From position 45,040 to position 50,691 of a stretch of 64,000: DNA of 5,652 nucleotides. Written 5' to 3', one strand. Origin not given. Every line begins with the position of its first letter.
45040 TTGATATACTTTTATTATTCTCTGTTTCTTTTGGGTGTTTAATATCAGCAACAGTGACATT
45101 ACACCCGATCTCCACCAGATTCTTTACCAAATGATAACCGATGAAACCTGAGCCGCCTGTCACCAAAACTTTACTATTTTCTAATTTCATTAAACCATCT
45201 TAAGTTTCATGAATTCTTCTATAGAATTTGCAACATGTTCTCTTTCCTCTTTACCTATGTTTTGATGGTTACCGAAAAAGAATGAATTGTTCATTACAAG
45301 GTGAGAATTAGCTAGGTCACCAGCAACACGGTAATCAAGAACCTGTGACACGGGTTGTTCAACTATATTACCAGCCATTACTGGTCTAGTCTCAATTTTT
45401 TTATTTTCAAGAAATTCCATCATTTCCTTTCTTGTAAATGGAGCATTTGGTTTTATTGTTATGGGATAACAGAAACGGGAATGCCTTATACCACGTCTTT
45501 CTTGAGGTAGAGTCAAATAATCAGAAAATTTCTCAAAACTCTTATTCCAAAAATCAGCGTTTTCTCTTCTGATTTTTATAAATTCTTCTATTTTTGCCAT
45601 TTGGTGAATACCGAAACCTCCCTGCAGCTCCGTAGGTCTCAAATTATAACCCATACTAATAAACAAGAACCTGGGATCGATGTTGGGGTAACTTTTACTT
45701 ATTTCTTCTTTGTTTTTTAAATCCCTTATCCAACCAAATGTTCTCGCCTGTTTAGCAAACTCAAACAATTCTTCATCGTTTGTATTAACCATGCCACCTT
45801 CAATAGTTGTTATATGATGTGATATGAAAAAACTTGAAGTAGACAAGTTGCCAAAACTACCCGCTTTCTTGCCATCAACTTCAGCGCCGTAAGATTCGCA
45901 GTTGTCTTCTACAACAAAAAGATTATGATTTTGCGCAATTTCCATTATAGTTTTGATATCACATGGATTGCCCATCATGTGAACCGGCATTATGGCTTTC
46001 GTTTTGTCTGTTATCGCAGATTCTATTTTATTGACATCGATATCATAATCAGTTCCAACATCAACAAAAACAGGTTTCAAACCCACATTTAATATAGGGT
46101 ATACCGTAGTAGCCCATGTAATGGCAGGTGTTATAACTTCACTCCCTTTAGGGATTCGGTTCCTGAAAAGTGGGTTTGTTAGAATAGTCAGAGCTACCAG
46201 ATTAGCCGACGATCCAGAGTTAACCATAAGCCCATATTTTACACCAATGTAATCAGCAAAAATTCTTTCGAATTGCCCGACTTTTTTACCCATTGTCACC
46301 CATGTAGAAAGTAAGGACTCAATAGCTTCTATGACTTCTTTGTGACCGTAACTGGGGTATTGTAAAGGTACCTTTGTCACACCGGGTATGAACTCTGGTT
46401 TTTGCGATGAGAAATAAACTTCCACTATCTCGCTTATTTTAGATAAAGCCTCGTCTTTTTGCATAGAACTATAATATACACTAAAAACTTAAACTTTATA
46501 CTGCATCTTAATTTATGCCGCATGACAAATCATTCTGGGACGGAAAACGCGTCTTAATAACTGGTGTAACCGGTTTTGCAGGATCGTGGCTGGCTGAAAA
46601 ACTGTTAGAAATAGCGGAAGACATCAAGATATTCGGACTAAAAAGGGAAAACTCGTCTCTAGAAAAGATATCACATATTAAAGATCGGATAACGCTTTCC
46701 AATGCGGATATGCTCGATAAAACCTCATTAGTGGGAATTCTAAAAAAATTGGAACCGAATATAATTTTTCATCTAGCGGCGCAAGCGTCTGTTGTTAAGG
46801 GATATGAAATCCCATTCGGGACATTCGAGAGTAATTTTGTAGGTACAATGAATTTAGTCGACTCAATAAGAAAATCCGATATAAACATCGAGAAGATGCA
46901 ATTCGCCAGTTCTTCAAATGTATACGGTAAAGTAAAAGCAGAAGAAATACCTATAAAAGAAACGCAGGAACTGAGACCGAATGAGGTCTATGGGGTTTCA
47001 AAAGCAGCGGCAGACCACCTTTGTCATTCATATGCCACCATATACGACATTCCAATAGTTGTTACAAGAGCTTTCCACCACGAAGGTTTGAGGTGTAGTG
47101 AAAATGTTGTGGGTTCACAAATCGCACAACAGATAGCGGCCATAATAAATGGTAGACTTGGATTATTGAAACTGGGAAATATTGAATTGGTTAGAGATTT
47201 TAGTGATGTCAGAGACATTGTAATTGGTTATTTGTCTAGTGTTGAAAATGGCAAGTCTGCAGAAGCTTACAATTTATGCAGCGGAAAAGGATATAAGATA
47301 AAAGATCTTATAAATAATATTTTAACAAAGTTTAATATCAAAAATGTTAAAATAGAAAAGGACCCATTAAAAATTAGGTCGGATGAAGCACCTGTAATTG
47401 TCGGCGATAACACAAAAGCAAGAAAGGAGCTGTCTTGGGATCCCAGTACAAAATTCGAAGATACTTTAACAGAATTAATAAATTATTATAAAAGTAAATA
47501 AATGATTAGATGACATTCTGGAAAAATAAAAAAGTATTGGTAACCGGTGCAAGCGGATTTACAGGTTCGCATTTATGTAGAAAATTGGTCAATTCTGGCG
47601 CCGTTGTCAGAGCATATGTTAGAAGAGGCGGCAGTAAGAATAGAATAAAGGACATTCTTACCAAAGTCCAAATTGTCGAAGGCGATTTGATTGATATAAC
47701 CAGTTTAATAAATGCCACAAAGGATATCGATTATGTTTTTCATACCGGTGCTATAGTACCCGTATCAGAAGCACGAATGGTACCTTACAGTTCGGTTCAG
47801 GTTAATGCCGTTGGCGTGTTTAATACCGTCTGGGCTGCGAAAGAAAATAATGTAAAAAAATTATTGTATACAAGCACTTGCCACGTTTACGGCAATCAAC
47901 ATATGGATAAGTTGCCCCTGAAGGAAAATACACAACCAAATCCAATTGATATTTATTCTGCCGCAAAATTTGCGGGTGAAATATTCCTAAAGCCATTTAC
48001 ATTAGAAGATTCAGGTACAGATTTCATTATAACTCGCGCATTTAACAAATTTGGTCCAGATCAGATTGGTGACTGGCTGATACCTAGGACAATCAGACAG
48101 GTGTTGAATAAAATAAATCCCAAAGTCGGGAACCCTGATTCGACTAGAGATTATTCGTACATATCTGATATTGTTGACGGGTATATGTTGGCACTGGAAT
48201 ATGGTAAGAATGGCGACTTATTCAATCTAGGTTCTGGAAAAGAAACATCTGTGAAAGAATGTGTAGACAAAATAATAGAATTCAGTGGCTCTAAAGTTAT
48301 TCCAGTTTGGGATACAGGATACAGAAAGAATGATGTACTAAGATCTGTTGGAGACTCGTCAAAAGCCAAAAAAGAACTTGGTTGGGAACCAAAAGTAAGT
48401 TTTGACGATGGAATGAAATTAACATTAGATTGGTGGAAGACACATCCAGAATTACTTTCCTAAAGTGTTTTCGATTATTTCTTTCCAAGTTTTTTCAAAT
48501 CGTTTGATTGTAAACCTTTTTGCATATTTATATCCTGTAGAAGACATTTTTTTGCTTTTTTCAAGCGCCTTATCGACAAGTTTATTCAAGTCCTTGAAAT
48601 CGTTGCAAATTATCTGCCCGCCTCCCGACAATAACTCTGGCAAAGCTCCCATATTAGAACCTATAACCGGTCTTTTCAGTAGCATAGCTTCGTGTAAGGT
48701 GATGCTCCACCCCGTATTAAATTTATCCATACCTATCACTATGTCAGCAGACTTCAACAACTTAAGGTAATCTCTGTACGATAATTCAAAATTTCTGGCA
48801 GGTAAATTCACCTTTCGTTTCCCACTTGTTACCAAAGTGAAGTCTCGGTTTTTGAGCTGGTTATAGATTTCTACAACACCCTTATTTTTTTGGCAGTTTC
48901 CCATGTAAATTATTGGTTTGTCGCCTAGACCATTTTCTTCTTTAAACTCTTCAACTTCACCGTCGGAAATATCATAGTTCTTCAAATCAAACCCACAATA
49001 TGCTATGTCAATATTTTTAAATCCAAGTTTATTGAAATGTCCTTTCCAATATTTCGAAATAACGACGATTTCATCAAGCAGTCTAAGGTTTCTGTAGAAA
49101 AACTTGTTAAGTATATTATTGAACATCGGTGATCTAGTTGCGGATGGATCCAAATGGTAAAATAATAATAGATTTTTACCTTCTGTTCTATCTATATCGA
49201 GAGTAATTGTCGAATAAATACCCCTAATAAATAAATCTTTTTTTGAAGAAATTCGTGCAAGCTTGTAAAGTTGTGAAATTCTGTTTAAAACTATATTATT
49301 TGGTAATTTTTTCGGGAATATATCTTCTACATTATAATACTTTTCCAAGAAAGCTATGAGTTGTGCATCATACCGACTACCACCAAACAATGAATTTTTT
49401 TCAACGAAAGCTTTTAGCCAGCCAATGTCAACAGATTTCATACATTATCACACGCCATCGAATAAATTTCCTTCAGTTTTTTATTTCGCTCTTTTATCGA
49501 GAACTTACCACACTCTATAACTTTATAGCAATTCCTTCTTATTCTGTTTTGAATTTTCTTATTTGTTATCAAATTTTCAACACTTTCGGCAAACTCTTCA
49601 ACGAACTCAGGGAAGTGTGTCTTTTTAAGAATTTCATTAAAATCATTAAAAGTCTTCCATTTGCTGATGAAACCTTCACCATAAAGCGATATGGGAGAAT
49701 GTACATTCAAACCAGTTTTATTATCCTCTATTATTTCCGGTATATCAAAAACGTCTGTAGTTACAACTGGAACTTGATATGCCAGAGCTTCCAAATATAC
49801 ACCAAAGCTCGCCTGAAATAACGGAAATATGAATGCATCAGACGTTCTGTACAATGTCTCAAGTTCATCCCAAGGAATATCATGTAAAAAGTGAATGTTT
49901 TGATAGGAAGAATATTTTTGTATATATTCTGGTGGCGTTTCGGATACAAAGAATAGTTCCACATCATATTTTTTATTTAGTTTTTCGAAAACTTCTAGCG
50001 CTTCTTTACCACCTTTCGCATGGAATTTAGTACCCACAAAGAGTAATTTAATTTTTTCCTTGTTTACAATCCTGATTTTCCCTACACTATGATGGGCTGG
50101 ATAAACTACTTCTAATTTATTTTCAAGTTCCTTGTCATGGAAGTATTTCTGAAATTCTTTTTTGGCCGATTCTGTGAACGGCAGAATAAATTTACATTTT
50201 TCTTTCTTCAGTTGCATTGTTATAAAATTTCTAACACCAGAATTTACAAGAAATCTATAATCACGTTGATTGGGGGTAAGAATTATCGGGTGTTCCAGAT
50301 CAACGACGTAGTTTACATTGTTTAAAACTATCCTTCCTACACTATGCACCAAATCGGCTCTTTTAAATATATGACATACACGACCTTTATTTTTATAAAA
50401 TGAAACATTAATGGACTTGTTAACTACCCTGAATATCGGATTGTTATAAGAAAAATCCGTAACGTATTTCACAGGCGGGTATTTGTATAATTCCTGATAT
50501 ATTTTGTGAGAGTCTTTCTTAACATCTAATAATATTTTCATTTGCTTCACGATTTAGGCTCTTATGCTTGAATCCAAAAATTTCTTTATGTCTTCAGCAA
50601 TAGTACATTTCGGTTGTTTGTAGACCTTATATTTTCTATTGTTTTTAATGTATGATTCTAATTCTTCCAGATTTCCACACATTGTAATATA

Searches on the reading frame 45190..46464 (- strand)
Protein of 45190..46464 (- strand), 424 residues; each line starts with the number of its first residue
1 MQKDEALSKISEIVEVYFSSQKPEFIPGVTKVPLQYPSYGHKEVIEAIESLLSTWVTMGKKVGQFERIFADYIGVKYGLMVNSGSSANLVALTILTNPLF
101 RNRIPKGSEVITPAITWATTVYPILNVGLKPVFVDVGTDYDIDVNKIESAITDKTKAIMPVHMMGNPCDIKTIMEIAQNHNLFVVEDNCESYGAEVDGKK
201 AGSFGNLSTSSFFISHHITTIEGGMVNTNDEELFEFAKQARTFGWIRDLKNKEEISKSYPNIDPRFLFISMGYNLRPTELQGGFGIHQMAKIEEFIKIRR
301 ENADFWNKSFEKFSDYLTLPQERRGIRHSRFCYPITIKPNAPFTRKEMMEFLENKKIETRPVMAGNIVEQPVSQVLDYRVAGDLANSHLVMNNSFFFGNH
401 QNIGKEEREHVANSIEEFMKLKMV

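Call 24: search_protein_families(library=pfam, proteins=[window:45190-46464:-], max_evalue=0.001)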
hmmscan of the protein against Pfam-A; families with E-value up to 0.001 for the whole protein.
window:45190-46464:- (424 aa): 4 families
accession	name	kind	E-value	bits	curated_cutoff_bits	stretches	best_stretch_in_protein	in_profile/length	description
PF01041.23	DegT_DnrJ_EryC1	-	7.3e-91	305.5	19.8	1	43-415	6-359/360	DegT/DnrJ/EryC1/StrS aminotransferase family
PF01053.26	Cys_Met_Meta_PP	-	1.5e-06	27.5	27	1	65-244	57-230/381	Cys/Met metabolism PLP-dependent enzyme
PF00155.27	Aminotran_1_2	-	1.1e-05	25.2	19.7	1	65-198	47-194/361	Aminotransferase class I and II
PF01212.27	Beta_elim_lyase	-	6.7e-05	22.8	27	1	61-159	33-133/288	Beta-eliminating lyase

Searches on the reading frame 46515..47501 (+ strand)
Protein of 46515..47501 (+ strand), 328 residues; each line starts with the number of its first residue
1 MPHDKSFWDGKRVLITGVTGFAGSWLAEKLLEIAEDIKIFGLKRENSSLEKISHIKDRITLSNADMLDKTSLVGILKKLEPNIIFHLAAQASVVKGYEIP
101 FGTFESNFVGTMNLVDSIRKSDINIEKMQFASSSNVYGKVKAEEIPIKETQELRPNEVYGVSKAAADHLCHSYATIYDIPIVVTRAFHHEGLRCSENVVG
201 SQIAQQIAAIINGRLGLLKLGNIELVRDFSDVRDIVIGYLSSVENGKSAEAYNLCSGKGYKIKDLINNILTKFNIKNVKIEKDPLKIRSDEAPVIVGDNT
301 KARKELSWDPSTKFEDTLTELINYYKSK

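Call 53: search_protein_families(library=pfam, proteins=[window:46515-47501:+], max_evalue=0.00001)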
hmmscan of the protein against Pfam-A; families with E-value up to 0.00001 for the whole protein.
window:46515-47501:+ (328 aa): 6 families
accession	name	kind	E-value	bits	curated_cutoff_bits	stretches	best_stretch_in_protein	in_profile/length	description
PF16363.11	GDP_Man_Dehyd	-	1.7e-69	235.3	27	1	14-320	1-331/332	GDP-mannose 4,6 dehydratase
PF01370.27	Epimerase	-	4.5e-48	164.2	20.9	1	13-255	1-240/240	NAD dependent epimerase/dehydratase family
PF02719.21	Polysacc_synt_2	-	1.3e-12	48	20.2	1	13-283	1-259/293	Polysaccharide biosynthesis protein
PF01073.25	3Beta_HSD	-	1.5e-12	47.6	22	1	14-169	1-156/280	3-beta hydroxysteroid dehydrogenase/isomerase family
PF07993.18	NAD_binding_4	-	2.3e-11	43.8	20.1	1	15-185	1-203/258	Male sterility protein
PF04321.23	RmlD_sub_bind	-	6.8e-08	32.4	27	1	12-169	2-135/287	RmlD substrate binding domain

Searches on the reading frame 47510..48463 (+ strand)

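Call 53: search_protein_families(library=pfam, proteins=[window:47510-48463:+], max_evalue=0.00001)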
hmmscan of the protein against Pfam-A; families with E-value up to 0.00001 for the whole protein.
window:47510-48463:+ (317 aa): 8 families
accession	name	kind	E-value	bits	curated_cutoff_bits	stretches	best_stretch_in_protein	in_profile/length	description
PF16363.11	GDP_Man_Dehyd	-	6.6e-48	164.3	27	1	10-303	1-330/332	GDP-mannose 4,6 dehydratase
PF01370.27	Epimerase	-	6.8e-43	147.2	20.9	1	9-241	1-240/240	NAD dependent epimerase/dehydratase family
PF01073.25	3Beta_HSD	-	6.7e-20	71.7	22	1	10-229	1-229/280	3-beta hydroxysteroid dehydrogenase/isomerase family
PF02719.21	Polysacc_synt_2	-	3.8e-16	59.6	20.2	1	9-272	1-264/293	Polysaccharide biosynthesis protein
PF13460.12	NAD_binding_10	-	2.9e-15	57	27.2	1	13-159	1-130/184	NAD(P)H-binding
PF04321.23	RmlD_sub_bind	-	1.3e-13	51.1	27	1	8-257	2-229/287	RmlD substrate binding domain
PF05368.20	NmrA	-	3.3e-09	37.2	27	1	6-123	2-107/298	NmrA-like family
PF07993.18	NAD_binding_4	-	2e-08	34.2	20.1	1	11-157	1-185/258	Male sterility protein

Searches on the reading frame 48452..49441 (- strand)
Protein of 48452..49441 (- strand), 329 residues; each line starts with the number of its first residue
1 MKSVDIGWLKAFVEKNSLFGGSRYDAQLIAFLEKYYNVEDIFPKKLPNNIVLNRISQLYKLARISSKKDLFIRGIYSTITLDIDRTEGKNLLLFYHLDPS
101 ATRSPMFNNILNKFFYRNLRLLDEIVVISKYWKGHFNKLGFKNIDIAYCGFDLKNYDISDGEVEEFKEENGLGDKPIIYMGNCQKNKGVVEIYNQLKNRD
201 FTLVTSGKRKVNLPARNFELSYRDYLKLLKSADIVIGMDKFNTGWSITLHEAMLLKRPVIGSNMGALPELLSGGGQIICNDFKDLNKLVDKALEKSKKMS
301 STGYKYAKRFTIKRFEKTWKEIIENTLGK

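Call 53: search_protein_families(library=pfam, proteins=[window:48452-49441:-], max_evalue=0.00001)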
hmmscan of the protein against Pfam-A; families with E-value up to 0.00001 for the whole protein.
window:48452-49441:- (329 aa): 2 families
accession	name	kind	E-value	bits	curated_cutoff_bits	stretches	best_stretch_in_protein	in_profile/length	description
PF00534.26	Glycos_transf_1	-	1.5e-07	31.5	26.4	1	166-305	7-168/172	Glycosyl transferases group 1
PF13692.12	Glyco_trans_1_4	-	3.7e-06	27.7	27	1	177-291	4-135/142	Glycosyl transferases group 1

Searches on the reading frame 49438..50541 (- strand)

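Call 53: search_protein_families(library=pfam, proteins=[window:49438-50541:-], max_evalue=0.00001)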
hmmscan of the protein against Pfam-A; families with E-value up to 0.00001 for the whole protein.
window:49438-50541:- (367 aa): 2 families
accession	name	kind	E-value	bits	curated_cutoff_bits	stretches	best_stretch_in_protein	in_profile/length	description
PF00534.26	Glycos_transf_1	-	3.6e-21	75.9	26.4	1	160-282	12-142/172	Glycosyl transferases group 1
PF13692.12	Glyco_trans_1_4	-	2.2e-18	67.3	27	1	165-281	3-125/142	Glycosyl transferases group 1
